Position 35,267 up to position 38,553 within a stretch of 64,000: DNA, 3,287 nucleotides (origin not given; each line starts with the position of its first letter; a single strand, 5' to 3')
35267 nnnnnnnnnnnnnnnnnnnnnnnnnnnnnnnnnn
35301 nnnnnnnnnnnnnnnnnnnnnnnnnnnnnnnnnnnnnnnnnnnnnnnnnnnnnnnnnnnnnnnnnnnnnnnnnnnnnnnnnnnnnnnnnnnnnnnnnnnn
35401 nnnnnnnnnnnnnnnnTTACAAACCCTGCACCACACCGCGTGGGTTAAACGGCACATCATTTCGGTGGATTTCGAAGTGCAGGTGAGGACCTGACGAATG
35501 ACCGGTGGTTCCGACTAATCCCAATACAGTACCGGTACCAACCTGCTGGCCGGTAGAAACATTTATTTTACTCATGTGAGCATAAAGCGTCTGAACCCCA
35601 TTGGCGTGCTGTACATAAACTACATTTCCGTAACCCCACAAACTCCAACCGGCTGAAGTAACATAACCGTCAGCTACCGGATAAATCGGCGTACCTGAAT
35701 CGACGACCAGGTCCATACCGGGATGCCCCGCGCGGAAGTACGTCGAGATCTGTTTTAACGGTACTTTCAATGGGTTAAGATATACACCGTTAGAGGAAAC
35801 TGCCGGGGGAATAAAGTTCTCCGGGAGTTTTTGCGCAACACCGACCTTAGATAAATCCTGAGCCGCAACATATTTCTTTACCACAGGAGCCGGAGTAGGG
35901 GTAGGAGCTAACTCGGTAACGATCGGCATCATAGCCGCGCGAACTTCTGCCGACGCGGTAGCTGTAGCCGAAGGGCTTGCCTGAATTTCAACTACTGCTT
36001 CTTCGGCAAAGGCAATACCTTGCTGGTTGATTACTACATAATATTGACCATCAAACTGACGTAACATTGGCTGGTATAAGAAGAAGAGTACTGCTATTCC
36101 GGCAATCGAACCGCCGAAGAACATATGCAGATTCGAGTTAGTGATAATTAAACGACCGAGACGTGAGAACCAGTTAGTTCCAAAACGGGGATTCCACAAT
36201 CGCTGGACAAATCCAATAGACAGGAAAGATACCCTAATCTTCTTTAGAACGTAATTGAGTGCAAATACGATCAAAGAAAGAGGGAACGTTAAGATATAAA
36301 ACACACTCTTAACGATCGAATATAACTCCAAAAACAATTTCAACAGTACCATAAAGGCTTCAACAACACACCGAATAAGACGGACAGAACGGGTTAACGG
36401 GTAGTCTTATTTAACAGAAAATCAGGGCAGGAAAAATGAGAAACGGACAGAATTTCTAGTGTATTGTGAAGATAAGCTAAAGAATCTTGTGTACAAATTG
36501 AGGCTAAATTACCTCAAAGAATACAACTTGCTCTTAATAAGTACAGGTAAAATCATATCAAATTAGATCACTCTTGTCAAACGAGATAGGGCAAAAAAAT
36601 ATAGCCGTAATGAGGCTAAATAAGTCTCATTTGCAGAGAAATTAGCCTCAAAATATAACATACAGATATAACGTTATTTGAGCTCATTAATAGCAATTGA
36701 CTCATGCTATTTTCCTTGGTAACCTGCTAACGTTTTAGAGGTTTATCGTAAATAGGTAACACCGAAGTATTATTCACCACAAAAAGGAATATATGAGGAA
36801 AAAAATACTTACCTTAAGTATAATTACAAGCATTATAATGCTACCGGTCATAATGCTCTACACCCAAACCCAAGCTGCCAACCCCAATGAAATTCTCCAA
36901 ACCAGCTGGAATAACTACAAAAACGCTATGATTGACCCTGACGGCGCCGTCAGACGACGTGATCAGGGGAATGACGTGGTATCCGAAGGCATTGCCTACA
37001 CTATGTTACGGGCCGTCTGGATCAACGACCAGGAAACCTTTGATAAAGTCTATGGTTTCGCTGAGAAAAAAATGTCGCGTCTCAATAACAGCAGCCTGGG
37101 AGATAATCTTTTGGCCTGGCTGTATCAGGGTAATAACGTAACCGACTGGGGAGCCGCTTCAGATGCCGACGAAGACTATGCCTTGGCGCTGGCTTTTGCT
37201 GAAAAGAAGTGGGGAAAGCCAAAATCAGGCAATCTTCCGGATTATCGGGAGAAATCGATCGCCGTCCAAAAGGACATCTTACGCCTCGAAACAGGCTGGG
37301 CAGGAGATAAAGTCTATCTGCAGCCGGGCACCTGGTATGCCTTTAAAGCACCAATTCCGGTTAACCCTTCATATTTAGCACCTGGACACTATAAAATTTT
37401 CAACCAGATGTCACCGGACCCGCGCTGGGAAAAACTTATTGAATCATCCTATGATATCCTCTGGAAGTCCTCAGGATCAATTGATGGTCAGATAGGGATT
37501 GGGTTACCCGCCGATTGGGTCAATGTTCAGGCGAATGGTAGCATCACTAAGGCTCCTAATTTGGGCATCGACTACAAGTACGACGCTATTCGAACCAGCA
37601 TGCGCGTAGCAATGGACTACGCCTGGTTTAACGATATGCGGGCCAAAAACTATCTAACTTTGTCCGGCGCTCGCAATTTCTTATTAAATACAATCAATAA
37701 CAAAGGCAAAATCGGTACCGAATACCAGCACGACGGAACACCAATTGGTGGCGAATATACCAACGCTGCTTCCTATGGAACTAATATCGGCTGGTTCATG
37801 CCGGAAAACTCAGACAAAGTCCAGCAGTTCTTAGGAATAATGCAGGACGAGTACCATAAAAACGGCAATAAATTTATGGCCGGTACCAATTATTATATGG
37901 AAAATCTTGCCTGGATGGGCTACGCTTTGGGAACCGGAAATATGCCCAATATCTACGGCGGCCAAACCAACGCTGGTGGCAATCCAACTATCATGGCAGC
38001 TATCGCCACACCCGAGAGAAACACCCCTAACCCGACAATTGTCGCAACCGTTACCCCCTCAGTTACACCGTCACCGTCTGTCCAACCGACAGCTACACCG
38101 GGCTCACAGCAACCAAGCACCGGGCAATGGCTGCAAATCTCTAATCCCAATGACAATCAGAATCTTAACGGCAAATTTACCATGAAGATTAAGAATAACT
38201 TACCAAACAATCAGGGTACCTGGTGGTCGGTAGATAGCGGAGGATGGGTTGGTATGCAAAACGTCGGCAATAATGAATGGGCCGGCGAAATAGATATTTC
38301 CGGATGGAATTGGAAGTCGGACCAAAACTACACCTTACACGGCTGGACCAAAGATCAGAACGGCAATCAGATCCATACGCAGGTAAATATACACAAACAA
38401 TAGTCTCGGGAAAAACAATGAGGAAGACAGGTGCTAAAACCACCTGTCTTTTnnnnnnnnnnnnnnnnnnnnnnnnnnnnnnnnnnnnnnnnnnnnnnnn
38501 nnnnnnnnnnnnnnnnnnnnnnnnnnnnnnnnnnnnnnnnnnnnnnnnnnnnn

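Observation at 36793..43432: Exopolysaccharide (beta-glucan/cellulose-like) locus: BcsZ-like GH8, BcsA-like GT2, GT-C glycosyltransferase, second GH8 with CBM-like tail, PT-rich secreted protein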

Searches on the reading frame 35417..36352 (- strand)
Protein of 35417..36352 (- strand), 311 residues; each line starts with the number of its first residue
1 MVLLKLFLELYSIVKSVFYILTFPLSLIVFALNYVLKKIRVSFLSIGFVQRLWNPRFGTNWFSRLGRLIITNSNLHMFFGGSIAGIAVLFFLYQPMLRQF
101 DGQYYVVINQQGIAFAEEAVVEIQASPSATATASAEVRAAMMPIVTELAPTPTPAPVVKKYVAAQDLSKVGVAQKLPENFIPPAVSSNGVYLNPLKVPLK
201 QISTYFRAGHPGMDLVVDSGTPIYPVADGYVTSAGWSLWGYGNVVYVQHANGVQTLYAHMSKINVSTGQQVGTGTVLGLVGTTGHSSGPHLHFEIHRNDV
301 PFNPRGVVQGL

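Call 3: search_protein_families(library=pfam, proteins=[window:35417-36352:-], max_evalue=0.01)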
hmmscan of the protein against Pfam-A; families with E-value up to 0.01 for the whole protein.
window:35417-36352:- (311 aa): 1 family
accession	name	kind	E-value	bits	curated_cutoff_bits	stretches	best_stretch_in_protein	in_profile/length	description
PF01551.29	Peptidase_M23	-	8.1e-33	112.9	28.7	1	209-304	2-96/96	Peptidase family M23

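Call 4: search_protein_families(library=ncbifam, proteins=[window:35417-36352:-], max_evalue=0.01)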
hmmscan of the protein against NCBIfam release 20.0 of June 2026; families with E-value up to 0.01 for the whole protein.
window:35417-36352:- (311 aa): 15 families
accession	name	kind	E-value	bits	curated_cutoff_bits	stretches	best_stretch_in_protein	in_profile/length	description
NF053824.1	PdgNdpepShyC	equivalog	2.5e-20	72.8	700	1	208-307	294-392/429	peptidoglycan DD-endopeptidase ShyC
NF052530.1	Heli_ShapePgp3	exception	5.6e-20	71.6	300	1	208-305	165-261/270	peptidoglycan metallopeptidase Pgp3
NF008652.0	PRK11649.1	equivalog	7.3e-19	67.8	341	1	208-304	311-406/439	murein DD-endopeptidase MepM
NF050804.1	CellDivDipMCaul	equivalog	2.8e-18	66.1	900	1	211-296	529-614/634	cell division endopeptidase DipM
NF053825.1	PdgNdpepShyA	equivalog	1.6e-17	63.3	700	1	208-304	294-389/425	peptidoglycan DD-endopeptidase ShyA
NF041208.1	celldiv_DipM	equivalog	4.4e-17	62.4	740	1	145-305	253-414/419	cell division endopeptidase DipM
NF052336.1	PdgHdaseHSB100310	equivalog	7.3e-17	61.7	500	1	210-300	57-146/316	peptidoglycan hydrolase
NF040883.1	amid_act_ActS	equivalog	3.2e-15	56.1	375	1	208-298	134-223/242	amidase activator ActS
NF008644.1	PRK11637.1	equivalog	1.5e-14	53.8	270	1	212-305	288-380/385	murein hydrolase activator EnvC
NF008123.1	PRK10871.1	equivalog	5.6e-13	49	311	1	208-303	263-357/365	murein hydrolase activator NlpD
NF053738.1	S2SprSpoIIQBc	equivalog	8.4e-13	48.5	250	1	241-307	154-222/232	stage II sporulation protein SpoIIQ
NF052529.1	PG_M23_Pgp6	exception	9.1e-12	44.4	600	1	210-296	335-420/452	peptidoglycan metallopeptidase Pgp6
NF004799.0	PRK06148.1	subfamily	3e-07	28.8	1128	1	205-296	436-538/1015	hypothetical protein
NF047755.1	LIC_10271_M23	exception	3.2e-06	27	180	1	238-300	144-201/207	LIC_10271 family cell wall hydrolase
NF047657.1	CellWlHdaseLepto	equivalog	3.4e-05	23.4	400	1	225-304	143-216/221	hypothetical protein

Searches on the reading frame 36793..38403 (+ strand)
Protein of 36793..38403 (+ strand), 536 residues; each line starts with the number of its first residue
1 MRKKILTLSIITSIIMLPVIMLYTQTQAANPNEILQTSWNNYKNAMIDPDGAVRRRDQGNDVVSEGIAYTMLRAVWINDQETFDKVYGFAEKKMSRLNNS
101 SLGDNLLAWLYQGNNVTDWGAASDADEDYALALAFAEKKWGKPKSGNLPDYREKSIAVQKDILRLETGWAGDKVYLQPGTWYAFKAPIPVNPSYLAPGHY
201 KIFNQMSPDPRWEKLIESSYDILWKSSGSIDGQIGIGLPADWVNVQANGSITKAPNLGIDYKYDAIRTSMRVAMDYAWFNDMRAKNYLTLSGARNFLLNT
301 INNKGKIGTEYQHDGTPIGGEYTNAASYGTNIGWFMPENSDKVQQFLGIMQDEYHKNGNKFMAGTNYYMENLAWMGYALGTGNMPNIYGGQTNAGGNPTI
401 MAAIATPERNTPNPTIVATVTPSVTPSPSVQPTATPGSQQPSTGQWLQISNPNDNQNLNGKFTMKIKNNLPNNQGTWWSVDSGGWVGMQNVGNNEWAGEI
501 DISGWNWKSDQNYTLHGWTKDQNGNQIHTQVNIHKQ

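Call 3: search_protein_families(library=pfam, proteins=[window:36793-38403:+], max_evalue=0.01)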
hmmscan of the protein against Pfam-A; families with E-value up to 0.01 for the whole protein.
window:36793-38403:+ (536 aa): 2 families
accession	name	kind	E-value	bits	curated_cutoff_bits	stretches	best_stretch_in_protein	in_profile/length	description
PF01270.23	Glyco_hydro_8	-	1e-39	137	24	1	21-304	16-276/341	Glycosyl hydrolases family 8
PF21981.2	RecX_HTH3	-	0.00095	19.7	26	1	126-154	1-27/48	RecX, third three-helix domain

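Call 4: search_protein_families(library=ncbifam, proteins=[window:36793-38403:+], max_evalue=0.01)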
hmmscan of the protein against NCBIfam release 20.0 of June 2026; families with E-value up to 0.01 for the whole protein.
window:36793-38403:+ (536 aa): 1 family
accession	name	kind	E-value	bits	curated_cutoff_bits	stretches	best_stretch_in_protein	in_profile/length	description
NF008305.0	PRK11097.1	equivalog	1.5e-25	89.9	299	1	21-376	11-350/378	cellulose synthase complex periplasmic endoglucanase BcsZ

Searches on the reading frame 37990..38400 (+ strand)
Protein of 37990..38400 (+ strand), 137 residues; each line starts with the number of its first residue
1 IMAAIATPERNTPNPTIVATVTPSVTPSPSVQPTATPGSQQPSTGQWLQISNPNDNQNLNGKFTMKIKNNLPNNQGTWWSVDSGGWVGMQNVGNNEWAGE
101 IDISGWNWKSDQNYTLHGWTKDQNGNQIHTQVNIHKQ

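Call 27: search_protein_families(library=pfam, proteins=[window:37990-38400:+], max_evalue=0.01)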
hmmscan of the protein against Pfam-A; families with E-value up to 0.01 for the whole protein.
window:37990-38400:+ (137 aa): 0 families
